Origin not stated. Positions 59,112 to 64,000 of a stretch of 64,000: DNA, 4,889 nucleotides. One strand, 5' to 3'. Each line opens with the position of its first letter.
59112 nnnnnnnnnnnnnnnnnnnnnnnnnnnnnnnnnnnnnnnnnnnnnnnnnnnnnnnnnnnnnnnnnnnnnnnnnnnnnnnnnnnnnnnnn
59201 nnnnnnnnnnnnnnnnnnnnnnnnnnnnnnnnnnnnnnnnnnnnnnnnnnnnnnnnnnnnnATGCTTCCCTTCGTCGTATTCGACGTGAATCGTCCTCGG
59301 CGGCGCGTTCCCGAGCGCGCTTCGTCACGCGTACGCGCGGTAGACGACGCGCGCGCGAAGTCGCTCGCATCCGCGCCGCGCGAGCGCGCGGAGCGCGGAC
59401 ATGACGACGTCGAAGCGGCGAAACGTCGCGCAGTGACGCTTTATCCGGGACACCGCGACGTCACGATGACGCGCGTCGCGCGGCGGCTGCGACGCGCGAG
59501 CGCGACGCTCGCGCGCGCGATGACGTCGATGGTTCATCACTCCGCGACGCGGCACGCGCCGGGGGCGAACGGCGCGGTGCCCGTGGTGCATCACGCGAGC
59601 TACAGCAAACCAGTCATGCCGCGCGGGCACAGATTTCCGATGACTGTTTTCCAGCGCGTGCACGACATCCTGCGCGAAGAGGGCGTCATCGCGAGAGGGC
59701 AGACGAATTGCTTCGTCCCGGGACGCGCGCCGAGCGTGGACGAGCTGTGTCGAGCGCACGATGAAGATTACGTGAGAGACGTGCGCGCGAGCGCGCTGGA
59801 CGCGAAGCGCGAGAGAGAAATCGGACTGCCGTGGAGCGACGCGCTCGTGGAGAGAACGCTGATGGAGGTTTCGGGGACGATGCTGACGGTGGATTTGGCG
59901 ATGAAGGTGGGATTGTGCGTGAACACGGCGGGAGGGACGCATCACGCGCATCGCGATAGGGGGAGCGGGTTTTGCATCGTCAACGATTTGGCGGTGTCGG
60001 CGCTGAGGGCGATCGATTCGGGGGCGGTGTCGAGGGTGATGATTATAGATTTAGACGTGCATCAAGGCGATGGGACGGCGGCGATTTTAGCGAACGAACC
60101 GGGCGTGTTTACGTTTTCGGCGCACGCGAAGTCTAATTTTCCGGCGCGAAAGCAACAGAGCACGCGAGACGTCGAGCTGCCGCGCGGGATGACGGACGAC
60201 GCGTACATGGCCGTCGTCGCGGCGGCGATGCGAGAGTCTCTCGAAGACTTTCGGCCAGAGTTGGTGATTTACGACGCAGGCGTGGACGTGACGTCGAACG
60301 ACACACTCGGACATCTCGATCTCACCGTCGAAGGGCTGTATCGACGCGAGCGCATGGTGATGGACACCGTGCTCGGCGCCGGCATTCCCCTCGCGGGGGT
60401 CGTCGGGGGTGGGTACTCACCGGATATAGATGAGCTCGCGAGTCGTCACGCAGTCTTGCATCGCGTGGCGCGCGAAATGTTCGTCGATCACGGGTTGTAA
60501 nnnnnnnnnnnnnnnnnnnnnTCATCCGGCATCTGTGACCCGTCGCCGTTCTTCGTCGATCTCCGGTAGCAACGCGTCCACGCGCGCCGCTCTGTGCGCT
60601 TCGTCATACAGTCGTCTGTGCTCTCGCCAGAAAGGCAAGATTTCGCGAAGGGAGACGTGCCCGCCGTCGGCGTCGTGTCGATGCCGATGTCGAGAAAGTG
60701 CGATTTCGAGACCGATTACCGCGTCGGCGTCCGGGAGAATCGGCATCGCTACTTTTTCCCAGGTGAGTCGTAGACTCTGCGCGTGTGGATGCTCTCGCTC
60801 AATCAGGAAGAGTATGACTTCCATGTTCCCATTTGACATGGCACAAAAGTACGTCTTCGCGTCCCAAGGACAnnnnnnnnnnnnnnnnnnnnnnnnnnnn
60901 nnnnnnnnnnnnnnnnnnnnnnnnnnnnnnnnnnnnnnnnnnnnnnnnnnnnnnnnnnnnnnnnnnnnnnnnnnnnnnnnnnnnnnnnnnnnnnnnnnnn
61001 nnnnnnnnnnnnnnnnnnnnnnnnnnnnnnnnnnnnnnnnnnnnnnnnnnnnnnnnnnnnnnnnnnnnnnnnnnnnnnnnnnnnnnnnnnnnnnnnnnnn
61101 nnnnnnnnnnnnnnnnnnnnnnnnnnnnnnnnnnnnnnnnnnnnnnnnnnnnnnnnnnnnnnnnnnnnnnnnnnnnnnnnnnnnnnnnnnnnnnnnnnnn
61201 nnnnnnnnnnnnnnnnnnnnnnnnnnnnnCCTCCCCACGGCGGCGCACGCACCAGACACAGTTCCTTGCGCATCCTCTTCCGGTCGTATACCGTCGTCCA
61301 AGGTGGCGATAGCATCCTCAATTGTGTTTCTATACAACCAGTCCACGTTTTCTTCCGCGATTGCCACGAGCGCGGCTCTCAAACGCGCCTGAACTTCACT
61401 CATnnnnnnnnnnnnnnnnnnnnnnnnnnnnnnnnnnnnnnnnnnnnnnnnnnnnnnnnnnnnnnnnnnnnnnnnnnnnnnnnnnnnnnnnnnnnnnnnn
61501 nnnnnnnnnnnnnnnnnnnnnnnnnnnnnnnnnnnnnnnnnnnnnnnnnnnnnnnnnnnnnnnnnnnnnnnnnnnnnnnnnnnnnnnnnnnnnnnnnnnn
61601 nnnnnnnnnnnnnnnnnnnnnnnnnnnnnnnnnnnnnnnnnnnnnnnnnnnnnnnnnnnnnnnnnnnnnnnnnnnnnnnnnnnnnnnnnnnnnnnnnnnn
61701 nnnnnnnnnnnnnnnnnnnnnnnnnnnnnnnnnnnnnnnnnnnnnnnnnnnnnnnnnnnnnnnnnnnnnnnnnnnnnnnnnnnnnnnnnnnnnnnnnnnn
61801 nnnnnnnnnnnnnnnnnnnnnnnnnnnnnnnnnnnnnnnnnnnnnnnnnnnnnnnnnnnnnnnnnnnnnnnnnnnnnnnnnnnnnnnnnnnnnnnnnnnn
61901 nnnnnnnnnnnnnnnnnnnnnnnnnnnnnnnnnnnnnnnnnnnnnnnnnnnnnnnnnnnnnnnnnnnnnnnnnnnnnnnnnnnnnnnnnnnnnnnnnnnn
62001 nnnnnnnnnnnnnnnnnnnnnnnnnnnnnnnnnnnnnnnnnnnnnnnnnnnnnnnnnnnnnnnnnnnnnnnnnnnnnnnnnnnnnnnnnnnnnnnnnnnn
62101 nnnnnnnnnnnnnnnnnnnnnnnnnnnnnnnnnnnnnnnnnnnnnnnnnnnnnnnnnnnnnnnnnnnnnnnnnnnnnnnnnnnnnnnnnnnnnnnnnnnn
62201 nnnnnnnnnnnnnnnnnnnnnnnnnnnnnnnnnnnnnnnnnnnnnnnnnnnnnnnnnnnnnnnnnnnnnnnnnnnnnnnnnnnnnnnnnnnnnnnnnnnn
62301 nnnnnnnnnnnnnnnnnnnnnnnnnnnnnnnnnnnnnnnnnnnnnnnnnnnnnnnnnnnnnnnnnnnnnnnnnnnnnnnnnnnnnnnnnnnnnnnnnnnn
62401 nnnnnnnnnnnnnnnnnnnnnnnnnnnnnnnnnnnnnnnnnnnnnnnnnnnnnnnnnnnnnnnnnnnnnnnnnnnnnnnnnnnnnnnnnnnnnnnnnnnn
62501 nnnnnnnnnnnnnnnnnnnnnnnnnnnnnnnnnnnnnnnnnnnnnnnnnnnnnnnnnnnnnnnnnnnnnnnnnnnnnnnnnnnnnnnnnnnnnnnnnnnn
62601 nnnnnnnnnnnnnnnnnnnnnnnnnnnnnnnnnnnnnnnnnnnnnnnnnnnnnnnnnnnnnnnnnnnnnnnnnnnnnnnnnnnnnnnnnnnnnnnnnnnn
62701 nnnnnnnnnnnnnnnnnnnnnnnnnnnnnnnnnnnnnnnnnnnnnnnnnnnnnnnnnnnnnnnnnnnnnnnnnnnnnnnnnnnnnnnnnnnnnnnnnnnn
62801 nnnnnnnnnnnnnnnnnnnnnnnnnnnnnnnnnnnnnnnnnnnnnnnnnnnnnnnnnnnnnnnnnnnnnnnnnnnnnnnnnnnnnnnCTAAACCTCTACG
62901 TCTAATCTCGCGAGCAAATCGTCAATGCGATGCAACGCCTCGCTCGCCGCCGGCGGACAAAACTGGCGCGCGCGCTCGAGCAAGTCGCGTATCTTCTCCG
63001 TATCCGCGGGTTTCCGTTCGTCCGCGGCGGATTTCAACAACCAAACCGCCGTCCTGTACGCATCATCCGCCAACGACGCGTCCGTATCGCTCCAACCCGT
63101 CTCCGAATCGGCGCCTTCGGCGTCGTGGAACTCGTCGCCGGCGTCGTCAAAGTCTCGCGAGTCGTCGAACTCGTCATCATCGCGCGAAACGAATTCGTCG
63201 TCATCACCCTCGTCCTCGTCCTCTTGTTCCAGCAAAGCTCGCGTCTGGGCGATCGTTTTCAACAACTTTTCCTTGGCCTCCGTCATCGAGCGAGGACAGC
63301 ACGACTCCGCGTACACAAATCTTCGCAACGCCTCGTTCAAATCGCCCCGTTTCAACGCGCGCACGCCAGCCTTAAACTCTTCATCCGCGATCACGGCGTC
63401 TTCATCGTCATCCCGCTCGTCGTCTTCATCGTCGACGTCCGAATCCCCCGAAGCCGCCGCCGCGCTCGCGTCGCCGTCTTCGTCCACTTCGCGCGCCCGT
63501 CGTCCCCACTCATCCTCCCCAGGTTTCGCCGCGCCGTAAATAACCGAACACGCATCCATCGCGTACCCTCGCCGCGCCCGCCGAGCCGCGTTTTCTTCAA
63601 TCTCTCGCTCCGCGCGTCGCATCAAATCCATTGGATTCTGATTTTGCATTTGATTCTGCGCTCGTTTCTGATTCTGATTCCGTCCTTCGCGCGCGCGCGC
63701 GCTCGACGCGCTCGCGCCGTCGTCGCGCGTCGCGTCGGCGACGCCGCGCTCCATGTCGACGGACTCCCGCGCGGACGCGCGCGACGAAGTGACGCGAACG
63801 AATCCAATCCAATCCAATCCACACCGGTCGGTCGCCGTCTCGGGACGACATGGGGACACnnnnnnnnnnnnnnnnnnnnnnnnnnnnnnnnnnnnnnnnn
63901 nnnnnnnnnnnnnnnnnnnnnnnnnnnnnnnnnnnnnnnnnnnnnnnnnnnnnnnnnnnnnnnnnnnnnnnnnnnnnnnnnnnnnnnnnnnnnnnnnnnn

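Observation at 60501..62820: Tandemly duplicated, lower-GC ankyrin-repeat gene pair with a homogenised flank and internal 99-bp DNA repeats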

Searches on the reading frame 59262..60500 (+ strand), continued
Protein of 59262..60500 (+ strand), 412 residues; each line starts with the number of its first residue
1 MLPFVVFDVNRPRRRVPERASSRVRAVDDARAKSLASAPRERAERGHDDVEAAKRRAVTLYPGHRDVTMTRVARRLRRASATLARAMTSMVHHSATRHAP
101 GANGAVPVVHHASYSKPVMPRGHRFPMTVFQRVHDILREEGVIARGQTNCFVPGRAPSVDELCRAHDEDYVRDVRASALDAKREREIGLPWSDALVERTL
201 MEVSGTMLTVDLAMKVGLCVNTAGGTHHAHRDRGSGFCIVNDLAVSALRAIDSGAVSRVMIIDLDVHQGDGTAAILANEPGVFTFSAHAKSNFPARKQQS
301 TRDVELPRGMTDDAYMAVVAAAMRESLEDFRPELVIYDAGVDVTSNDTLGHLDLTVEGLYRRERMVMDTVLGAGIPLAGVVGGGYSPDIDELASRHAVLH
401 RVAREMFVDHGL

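Call 67: list_cluster_members(proteins=[P0258, P0264, P0044, P0062, P0080, P0001, P0051, P0109, P0040, P0103])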
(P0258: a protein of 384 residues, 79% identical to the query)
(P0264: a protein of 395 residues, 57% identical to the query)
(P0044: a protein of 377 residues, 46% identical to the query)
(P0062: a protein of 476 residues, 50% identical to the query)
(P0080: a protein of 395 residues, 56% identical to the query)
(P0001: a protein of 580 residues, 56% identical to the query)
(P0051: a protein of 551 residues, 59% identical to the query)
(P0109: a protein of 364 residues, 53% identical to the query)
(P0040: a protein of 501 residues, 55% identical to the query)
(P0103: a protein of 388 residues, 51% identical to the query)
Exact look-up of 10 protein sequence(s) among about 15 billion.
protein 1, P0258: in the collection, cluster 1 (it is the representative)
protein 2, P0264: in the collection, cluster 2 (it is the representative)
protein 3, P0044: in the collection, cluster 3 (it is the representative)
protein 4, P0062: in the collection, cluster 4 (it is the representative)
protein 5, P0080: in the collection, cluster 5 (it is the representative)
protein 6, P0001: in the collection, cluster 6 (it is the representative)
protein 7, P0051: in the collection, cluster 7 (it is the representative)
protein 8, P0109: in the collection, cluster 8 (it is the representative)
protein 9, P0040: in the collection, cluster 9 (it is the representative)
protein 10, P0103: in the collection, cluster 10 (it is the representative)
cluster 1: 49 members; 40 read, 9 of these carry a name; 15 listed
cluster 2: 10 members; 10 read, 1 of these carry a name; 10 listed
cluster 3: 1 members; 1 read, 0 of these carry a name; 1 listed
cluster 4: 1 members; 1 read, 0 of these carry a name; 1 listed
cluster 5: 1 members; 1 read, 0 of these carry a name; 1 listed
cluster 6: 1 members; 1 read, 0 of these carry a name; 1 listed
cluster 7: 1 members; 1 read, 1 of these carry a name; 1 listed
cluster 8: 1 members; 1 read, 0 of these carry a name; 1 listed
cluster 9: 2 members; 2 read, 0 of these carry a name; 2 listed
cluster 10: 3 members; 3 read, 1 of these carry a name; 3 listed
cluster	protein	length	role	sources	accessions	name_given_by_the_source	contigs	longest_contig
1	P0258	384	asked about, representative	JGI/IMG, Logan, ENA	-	acetoin utilization deacetylase AcuC-like enzyme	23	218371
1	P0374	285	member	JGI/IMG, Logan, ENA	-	acetoin utilization deacetylase AcuC-like enzyme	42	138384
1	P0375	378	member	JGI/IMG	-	acetoin utilization deacetylase AcuC-like enzyme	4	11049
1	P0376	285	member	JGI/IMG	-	acetoin utilization deacetylase AcuC-like enzyme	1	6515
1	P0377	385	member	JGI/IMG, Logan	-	acetoin utilization deacetylase AcuC-like enzyme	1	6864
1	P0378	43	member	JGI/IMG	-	hypothetical protein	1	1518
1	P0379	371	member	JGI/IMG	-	acetoin utilization deacetylase AcuC-like enzyme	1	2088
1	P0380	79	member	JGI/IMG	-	acetoin utilization deacetylase AcuC-like enzyme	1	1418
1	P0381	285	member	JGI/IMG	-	acetoin utilization deacetylase AcuC-like enzyme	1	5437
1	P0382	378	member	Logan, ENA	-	-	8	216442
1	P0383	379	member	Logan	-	-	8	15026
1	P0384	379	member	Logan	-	-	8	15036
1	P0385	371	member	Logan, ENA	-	-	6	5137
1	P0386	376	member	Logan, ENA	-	-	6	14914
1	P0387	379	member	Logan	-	-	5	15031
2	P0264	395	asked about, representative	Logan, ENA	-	-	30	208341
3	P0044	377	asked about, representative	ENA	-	-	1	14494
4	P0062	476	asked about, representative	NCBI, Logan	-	-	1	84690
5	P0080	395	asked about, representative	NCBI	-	-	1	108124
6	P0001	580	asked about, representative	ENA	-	-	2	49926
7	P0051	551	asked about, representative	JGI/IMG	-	hypothetical protein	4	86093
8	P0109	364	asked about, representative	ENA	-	-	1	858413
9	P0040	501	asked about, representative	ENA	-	-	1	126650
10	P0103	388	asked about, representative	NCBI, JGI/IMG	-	hypothetical protein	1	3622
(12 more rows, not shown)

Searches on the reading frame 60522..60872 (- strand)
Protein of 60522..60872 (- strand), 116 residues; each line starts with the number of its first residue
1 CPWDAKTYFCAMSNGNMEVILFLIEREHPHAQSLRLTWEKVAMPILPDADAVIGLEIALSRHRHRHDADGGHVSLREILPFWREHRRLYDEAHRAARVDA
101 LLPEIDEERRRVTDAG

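Call 35: search_protein_representatives(protein=window:60522-60872:-)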
Query: 116 residues. Proteins with E-value up to 0.001 (for the whole library): 76; up to 1e-10: 3; up to 1e-30: 2. The best 76 are listed.
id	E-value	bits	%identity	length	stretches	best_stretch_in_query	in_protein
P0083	4.0e-75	266.2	81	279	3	1-116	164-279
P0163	4.1e-39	150.0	56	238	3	3-116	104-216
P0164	9.4e-11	58.5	42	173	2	1-97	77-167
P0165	2.3e-10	57.3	34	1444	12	1-30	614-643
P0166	6.8e-09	52.5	39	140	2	1-97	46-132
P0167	8.7e-09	52.2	39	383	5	1-23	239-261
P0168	1.2e-08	51.8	35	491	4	1-43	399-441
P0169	1.9e-08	51.1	35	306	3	1-94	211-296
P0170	2.1e-08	51.0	39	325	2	1-96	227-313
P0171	3.3e-08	50.3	43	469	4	1-34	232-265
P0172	4.0e-08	50.1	42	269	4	1-27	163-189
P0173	4.6e-08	49.9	39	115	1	1-94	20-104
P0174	9.4e-08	48.9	40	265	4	1-26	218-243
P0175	2.3e-07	47.6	41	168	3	1-91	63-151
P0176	1.2e-06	45.3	35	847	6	1-42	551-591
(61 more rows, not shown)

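Call 51: find_encoding_contigs(protein=P0240, flank=8000, max_places=3)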
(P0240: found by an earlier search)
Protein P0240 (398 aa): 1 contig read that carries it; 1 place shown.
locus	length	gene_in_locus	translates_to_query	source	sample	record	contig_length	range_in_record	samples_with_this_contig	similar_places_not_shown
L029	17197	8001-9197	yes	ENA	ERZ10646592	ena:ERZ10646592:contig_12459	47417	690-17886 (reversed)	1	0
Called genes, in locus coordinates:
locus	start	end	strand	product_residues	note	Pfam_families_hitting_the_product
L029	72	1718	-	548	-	PF00924:MS_channel_2nd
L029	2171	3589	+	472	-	-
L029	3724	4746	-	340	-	PF02358:Trehalose_PPase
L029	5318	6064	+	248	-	PF02045:CBFB_NFYA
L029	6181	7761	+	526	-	PF07819:PGAP1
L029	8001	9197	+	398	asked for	PF12796:Ank_2 (faint), PF00023:Ank (faint), PF13606:Ank_3 (faint), PF13857:Ank_5 (faint), PF13637:Ank_4 (weak)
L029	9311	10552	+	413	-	PF00328:His_Phos_2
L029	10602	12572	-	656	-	PF01163:RIO1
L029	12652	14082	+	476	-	PF08799:PRP4, PF25175:Beta-prop_WDR5, PF25173:Beta-prop_WDR3_1st, PF23414:Beta-prop_EML_2, PF25172:Beta-prop_WDR3_2nd, PF23381:Beta-prop_IFT122_1st, PF24814:WD40_Prp19, PF25174:Beta-prop_THOC3, +24 more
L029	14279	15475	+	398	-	PF00590:TP_methylase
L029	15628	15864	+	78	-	-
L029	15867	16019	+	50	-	-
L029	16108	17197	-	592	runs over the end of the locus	?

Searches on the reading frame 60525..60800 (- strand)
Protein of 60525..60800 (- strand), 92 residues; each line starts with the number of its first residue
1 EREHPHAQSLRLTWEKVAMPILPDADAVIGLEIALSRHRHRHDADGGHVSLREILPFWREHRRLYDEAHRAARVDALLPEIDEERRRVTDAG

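Call 60: search_protein_families(library=pfam, proteins=[window:60525-60800:-], max_evalue=10)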
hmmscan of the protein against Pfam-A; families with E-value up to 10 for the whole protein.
window:60525-60800:- (92 aa): 0 families

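Call 61: search_solved_structures(query=window:60525-60800:-, max_evalue=10)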
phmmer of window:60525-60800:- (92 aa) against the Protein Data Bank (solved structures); distinct sequences matched with E-value up to 10: 0.

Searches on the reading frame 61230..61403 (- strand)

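Call 60: search_protein_families(library=pfam, proteins=[window:61230-61403:-], max_evalue=10)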
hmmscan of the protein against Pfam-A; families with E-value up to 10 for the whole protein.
window:61230-61403:- (58 aa): 1 family
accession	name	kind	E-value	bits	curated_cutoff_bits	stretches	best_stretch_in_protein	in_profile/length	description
PF17265.7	DUF5331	-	0.095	12.8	27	1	3-42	6-45/113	Family of unknown function (DUF5331)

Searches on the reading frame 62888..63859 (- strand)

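Call 7: search_protein_families(library=pfam, proteins=[window:62888-63859:-], max_evalue=0.01)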
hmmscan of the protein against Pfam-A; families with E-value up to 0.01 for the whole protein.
window:62888-63859:- (323 aa): 0 families

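Call 60: search_protein_families(library=pfam, proteins=[window:62891-63754:-], max_evalue=10)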
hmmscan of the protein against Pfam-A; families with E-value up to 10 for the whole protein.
window:62891-63754:- (288 aa): 1 family
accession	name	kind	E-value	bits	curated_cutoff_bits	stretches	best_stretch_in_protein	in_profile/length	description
PF17321.7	Vac17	-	0.31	10.6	25.8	1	107-174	232-298/441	Vacuole-related protein 17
